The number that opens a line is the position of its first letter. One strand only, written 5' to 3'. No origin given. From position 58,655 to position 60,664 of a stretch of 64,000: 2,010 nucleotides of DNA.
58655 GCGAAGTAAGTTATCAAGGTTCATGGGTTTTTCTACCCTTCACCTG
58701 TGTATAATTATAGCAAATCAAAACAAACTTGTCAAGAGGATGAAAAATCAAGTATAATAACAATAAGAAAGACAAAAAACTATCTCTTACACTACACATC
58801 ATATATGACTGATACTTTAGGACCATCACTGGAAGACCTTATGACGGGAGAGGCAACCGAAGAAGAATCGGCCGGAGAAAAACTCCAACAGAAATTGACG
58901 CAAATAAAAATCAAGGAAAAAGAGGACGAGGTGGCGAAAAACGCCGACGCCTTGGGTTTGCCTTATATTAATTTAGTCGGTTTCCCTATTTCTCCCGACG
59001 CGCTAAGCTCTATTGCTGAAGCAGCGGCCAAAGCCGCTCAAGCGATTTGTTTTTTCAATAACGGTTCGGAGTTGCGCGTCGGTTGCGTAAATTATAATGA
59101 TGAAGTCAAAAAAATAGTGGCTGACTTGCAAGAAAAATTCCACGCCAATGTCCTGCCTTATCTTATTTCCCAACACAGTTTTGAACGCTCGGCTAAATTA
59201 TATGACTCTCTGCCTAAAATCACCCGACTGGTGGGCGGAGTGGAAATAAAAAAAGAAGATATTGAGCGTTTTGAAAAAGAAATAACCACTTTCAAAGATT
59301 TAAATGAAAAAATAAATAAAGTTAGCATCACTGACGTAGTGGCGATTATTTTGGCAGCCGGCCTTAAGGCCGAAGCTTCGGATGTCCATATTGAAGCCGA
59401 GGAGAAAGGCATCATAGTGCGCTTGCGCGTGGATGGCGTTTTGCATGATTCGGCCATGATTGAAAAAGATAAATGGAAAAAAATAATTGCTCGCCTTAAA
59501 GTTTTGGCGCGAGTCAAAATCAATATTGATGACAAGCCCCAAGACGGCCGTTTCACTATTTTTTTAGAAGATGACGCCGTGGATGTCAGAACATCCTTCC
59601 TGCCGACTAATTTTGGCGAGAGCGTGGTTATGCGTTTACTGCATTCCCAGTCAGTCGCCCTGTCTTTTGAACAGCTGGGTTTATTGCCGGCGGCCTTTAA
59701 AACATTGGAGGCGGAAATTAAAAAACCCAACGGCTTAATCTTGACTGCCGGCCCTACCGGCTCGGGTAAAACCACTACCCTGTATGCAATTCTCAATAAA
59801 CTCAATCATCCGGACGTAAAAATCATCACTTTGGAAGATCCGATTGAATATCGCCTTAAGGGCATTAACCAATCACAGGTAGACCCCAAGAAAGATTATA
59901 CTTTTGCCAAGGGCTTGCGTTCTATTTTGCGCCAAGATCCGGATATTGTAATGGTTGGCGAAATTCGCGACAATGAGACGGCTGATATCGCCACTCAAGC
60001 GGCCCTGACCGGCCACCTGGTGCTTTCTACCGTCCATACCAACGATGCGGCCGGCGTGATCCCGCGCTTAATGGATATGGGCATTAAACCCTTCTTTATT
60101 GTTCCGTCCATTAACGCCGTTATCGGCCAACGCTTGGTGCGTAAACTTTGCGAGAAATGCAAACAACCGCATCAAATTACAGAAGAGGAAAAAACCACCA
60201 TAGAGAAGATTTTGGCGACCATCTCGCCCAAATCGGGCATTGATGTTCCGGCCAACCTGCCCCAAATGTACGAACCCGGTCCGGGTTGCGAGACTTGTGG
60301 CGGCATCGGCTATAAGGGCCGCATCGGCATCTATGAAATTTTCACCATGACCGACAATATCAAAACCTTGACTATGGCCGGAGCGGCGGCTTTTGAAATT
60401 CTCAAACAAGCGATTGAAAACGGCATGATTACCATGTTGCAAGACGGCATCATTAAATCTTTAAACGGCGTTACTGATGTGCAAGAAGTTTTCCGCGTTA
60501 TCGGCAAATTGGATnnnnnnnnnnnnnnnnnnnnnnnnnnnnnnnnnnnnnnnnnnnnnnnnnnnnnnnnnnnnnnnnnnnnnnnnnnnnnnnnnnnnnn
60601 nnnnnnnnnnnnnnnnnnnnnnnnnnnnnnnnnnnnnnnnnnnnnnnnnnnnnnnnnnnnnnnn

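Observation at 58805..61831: Single polypeptide containing two complete GspE/PilB secretion-ATPase modules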

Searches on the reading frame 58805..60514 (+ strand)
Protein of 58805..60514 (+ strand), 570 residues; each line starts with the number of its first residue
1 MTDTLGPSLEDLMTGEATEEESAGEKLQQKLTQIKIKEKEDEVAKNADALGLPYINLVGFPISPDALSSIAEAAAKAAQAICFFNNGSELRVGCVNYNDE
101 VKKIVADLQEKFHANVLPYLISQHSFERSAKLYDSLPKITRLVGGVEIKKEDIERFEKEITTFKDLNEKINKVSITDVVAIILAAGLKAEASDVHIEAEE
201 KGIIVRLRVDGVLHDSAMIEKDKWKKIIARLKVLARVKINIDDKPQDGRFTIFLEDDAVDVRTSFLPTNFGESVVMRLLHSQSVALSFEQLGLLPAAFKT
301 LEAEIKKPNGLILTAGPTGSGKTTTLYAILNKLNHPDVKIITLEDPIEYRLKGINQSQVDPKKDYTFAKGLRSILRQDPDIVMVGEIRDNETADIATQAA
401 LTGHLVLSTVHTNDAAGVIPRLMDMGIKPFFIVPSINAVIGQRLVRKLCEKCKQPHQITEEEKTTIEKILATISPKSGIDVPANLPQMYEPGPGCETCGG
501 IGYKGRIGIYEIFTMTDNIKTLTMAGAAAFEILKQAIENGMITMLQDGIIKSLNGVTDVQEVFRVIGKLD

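Call 26: search_protein_families(library=ncbifam, proteins=[window:58805-60514:+], max_evalue=1e-20)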
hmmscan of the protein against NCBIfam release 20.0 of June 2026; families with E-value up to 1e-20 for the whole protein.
window:58805-60514:+ (570 aa): 8 families
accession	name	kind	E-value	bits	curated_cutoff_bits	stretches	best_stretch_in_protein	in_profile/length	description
TIGR02533.1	type_II_gspE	equivalog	3.8e-148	494.2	630.25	1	75-565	9-485/486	type II secretion system ATPase GspE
TIGR02538.1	type_IV_pilB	equivalog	4.9e-142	474.4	675.65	1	19-565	23-561/564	type IV-A pilus assembly ATPase PilB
NF007755.0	PRK10436.1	equivalog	3.9e-120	401.7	617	1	150-568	60-461/465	type II secretion system protein GspE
NF053534.1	T4PilAsmATPsTfpB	equivalog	3.7e-118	395.4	850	1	105-566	130-582/584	type IV pilus assembly ATPase TfpB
NF041000.1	ATPase_ComGA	equivalog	2.5e-73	246.3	300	1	182-446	3-266/267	competence type IV pilus ATPase ComGA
TIGR01420.1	pilT_fam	subfamily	1e-51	176.2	319.1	1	182-446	5-269/343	PilT/PilU family type 4a pilus ATPase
TIGR02525.1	plasmid_TraJ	equivalog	2e-27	96.1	368.3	1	273-425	119-272/372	plasmid transfer ATPase TraJ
TIGR02524.1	dot_icm_DotB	equivalog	2.5e-21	76.3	463.3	1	305-424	130-258/358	Dot/Icm type IV secretion system ATPase DotB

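Call 27: search_solved_structures(query=window:58805-60514:+, max_evalue=1e-30)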
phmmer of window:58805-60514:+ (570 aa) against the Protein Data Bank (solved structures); distinct sequences matched with E-value up to 1e-30: 16.
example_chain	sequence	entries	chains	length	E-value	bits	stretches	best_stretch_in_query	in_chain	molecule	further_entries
4pht_A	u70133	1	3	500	9.9e-101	341.1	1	117-566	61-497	General secretory pathway protein E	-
3jc8_Ba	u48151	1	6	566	1.6e-100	340.4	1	47-563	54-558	Type IV-A pilus assembly ATPase PilB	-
5tsg_B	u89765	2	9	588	8.3e-100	338.1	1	17-566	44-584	Type IV pilus biogenesis ATPase PilB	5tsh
6olj_C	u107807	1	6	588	1.8e-99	337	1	17-566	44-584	Type IV pilus biogenesis ATPase PilB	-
5zfr_A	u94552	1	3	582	2e-96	326.9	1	41-566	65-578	Type IV pilus biogenesis ATPase PilB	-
1p9r_A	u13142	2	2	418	2.3e-96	326.7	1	151-564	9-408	General secretion pathway protein E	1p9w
4ksr_A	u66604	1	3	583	3e-96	326.3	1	158-566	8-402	Type II secretion system protein E, Hemolysin-coregulated protein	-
4kss_A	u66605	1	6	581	3.1e-96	326.3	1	158-566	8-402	Type II secretion system protein E, hemolysin-coregulated protein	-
6f8l_G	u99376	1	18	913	5.9e-96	325.4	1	148-563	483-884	Type IV pilus assembly protein PilF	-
5oiu_A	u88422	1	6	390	6.4e-96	325.2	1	183-563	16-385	Type IV pilus assembly protein PilF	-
5it5_F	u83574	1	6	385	7.2e-96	325.1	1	185-563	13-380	ATP binding motif-containing protein PilF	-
6ejf_A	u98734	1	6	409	8.2e-96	324.9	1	185-563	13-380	Type IV pilus assembly protein PilF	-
5fl3_A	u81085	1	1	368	9.7e-34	120.1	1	182-425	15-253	PILI RETRACTION PROTEIN PILT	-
3jvu_A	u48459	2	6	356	9.3e-32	113.5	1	182-450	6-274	Twitching mobility protein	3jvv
5zfq_A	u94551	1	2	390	1.5e-31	112.8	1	285-438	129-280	Twitching motility pilus retraction protein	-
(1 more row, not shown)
